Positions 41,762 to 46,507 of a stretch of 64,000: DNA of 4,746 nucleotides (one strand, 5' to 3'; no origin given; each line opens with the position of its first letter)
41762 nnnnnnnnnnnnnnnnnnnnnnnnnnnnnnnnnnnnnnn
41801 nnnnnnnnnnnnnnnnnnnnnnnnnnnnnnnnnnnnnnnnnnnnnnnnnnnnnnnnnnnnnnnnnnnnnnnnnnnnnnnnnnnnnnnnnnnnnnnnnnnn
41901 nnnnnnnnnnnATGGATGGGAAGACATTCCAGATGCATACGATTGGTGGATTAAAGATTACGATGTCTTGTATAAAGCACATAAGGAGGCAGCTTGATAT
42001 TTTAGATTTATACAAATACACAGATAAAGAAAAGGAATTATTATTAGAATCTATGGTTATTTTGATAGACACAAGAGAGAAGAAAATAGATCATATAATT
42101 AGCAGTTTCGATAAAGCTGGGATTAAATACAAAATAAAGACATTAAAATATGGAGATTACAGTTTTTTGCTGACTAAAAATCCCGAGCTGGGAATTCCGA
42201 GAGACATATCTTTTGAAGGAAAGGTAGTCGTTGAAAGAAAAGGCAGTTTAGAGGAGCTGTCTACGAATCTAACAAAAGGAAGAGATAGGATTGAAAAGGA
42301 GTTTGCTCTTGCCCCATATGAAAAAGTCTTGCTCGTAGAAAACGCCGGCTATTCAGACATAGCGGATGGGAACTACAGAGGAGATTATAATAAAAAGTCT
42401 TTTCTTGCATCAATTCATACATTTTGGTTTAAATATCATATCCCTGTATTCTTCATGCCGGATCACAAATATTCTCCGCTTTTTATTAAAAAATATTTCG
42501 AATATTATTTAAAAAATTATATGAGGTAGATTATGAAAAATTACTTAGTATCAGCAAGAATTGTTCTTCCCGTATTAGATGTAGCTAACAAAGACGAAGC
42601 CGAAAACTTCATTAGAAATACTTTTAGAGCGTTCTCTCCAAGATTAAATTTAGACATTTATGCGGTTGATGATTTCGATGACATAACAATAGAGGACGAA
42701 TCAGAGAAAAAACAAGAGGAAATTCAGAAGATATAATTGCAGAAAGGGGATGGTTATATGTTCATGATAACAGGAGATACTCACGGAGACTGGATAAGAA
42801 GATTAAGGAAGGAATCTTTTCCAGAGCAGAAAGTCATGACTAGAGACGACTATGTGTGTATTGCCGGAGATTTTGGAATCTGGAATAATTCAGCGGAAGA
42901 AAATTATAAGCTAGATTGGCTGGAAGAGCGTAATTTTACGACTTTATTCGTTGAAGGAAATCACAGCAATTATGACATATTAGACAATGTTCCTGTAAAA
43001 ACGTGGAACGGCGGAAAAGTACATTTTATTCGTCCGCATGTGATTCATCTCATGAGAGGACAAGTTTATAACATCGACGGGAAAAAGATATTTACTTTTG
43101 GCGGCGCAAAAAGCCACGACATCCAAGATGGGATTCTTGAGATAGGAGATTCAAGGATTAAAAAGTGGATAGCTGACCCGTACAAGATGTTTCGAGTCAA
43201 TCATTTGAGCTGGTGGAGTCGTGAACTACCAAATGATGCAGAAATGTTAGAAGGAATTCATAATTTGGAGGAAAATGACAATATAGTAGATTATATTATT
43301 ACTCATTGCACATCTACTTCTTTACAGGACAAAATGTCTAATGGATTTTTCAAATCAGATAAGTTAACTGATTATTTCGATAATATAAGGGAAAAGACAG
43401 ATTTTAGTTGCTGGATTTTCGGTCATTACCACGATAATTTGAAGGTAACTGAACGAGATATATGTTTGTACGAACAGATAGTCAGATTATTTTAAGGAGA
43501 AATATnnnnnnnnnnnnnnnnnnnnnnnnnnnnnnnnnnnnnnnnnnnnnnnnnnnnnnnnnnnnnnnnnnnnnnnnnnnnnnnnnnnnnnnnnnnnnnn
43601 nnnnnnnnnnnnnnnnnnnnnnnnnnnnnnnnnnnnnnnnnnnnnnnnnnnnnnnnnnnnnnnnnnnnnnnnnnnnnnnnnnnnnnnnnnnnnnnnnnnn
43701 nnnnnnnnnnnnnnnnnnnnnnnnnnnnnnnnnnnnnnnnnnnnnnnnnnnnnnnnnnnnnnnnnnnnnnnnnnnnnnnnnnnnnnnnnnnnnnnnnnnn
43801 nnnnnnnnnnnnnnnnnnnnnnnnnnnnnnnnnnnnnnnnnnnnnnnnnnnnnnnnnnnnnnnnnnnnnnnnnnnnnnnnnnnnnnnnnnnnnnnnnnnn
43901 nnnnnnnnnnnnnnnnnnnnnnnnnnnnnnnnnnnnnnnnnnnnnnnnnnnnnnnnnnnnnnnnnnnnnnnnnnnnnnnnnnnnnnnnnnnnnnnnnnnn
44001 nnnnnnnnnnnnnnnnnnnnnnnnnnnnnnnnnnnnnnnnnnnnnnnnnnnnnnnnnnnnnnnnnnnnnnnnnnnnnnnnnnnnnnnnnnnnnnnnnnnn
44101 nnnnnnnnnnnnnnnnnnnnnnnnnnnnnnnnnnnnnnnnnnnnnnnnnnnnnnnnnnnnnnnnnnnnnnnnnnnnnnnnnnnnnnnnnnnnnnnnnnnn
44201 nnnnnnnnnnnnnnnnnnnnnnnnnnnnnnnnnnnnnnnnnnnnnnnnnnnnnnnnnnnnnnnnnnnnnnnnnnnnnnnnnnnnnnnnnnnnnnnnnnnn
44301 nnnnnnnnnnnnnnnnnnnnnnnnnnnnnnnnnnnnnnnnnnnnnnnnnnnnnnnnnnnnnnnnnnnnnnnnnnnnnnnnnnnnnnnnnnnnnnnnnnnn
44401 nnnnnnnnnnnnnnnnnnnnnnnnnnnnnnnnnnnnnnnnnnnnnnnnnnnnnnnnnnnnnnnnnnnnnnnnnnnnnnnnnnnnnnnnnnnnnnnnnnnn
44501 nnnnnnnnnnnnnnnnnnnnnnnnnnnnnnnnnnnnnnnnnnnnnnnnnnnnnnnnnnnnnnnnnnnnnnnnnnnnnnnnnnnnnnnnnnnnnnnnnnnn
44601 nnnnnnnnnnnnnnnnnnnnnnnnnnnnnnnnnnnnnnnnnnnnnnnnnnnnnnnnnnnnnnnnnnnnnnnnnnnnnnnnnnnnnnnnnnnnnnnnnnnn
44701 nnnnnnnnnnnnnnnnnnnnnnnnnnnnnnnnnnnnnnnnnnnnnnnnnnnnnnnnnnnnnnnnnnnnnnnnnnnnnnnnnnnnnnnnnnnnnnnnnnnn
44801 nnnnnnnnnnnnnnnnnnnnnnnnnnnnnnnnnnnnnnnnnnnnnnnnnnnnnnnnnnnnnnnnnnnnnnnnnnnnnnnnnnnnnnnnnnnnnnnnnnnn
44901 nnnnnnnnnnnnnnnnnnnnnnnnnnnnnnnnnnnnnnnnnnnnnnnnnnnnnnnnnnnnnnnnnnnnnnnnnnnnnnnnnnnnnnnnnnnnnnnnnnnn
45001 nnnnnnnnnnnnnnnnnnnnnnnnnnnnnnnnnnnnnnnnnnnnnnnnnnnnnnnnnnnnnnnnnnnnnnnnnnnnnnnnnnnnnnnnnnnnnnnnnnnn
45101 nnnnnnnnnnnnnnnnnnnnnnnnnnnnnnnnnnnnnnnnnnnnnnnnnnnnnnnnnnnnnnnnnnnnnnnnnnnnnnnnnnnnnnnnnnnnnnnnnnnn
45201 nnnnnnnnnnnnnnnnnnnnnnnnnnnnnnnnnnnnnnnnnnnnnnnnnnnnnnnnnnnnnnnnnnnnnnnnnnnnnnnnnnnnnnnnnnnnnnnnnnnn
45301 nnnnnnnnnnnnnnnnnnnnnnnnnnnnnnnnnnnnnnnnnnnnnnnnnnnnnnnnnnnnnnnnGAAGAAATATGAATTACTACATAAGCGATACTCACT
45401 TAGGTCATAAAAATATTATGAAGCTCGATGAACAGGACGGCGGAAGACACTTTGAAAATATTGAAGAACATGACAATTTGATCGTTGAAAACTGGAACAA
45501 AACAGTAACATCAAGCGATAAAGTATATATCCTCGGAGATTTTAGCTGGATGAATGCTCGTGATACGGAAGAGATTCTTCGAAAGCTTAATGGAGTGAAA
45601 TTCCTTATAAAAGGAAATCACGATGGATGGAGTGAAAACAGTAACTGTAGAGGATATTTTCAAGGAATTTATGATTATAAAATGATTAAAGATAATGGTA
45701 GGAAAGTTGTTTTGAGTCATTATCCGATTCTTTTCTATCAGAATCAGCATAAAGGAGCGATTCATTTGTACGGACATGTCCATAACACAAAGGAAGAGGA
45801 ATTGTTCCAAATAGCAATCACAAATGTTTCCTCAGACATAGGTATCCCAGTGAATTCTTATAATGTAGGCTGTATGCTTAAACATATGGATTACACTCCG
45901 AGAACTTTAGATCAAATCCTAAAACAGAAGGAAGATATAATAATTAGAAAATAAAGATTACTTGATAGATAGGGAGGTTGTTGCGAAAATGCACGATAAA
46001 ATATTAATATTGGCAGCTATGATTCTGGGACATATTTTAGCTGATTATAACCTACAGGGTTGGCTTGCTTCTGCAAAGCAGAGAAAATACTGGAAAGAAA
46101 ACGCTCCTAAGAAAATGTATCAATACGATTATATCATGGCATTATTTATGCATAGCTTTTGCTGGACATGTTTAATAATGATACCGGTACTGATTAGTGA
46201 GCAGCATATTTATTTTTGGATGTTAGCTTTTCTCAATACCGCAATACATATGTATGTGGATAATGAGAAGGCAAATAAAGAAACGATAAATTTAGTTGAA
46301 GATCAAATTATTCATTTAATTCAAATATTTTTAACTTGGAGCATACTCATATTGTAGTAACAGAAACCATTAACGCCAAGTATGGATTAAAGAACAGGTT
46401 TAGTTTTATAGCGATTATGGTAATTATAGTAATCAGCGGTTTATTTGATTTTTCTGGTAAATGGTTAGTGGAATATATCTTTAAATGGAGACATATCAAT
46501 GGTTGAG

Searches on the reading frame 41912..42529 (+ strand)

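Call 27: search_protein_families(library=pfam, proteins=[window:41912-42529:+], max_evalue=0.01)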
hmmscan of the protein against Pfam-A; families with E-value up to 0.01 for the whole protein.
window:41912-42529:+ (205 aa): 1 family
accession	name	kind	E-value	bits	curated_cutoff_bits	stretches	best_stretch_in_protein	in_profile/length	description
PF02732.21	ERCC4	-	3.8e-12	46.7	24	1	52-193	1-138/140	ERCC4 domain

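Call 28: search_protein_families(library=phrogs, proteins=[window:41912-42529:+], max_evalue=0.001)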
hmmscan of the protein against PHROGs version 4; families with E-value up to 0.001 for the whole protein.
window:41912-42529:+ (205 aa): 1 family
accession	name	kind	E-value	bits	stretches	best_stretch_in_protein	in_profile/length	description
phrog_3490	-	DNA, RNA and nucleotide metabolism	1.6e-40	140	1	44-204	5-170/175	ERCC4-type nuclease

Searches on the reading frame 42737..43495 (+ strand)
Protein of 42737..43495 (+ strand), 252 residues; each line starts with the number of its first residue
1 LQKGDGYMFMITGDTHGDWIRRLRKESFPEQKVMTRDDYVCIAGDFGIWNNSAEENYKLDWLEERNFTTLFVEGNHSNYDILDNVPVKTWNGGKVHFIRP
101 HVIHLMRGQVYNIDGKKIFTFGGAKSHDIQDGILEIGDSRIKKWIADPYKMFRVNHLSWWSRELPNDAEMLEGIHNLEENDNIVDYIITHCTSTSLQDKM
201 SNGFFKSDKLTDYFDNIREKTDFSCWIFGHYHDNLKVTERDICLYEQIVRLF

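Call 27: search_protein_families(library=pfam, proteins=[window:42737-43495:+], max_evalue=0.01)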
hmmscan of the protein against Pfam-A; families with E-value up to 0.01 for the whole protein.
window:42737-43495:+ (252 aa): 1 family
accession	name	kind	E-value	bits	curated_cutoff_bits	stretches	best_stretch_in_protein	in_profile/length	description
PF00149.33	Metallophos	-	8.9e-06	26.7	21.5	1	9-233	3-190/191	Calcineurin-like phosphoesterase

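Call 28: search_protein_families(library=phrogs, proteins=[window:42737-43495:+], max_evalue=0.001)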
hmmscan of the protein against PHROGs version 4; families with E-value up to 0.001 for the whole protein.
window:42737-43495:+ (252 aa): 1 family
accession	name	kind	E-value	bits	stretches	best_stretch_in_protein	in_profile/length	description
phrog_1649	-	other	3.2e-39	135.4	1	7-238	36-258/308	metallo-phosphoesterase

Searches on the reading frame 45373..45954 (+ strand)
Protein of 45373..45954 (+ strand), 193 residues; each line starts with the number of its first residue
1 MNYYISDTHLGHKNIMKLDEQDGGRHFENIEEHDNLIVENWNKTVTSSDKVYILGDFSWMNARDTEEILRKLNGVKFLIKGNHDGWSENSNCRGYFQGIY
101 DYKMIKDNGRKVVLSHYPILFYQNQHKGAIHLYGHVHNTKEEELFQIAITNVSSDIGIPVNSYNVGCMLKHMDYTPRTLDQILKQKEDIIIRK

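Call 27: search_protein_families(library=pfam, proteins=[window:45373-45954:+], max_evalue=0.01)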
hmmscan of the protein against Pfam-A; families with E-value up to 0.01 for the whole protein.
window:45373-45954:+ (193 aa): 2 families
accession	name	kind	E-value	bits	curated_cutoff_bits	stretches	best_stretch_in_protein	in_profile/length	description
PF12850.12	Metallophos_2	-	7.4e-06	26.5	27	1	5-144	6-124/154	Calcineurin-like phosphoesterase superfamily domain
PF00149.33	Metallophos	-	0.00024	22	21.5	1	5-128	6-109/191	Calcineurin-like phosphoesterase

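Call 28: search_protein_families(library=phrogs, proteins=[window:45373-45954:+], max_evalue=0.001)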
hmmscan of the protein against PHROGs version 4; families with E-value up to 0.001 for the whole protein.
window:45373-45954:+ (193 aa): 2 families
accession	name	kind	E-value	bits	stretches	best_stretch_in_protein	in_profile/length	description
phrog_547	-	other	2.5e-45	155.5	1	2-188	31-201/245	phosphoesterase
phrog_30537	-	unknown function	0.00018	22.8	1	30-72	11-53/87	-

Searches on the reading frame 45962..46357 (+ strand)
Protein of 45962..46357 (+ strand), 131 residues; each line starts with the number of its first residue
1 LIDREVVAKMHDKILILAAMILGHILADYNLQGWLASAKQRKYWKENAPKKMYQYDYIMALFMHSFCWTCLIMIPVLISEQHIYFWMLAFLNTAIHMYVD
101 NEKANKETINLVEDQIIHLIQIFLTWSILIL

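Call 104: search_protein_families(library=phrogs, proteins=[window:45962-46357:+], max_evalue=0.01)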
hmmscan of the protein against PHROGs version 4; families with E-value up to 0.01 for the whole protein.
window:45962-46357:+ (131 aa): 1 family
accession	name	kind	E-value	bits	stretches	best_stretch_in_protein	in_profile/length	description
phrog_2470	-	moron, auxiliary metabolic gene and host takeover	6.8e-13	49.9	1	14-129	6-116/119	membrane protein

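Call 105: search_protein_families(library=pfam, proteins=[window:45962-46357:+], max_evalue=0.01)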
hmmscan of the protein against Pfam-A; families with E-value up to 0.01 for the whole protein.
window:45962-46357:+ (131 aa): 1 family
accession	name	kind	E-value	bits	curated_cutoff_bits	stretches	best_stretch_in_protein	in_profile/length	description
PF11750.13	DUF3307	-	8.3e-06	26.3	23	1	16-127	1-107/127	Protein of unknown function (DUF3307)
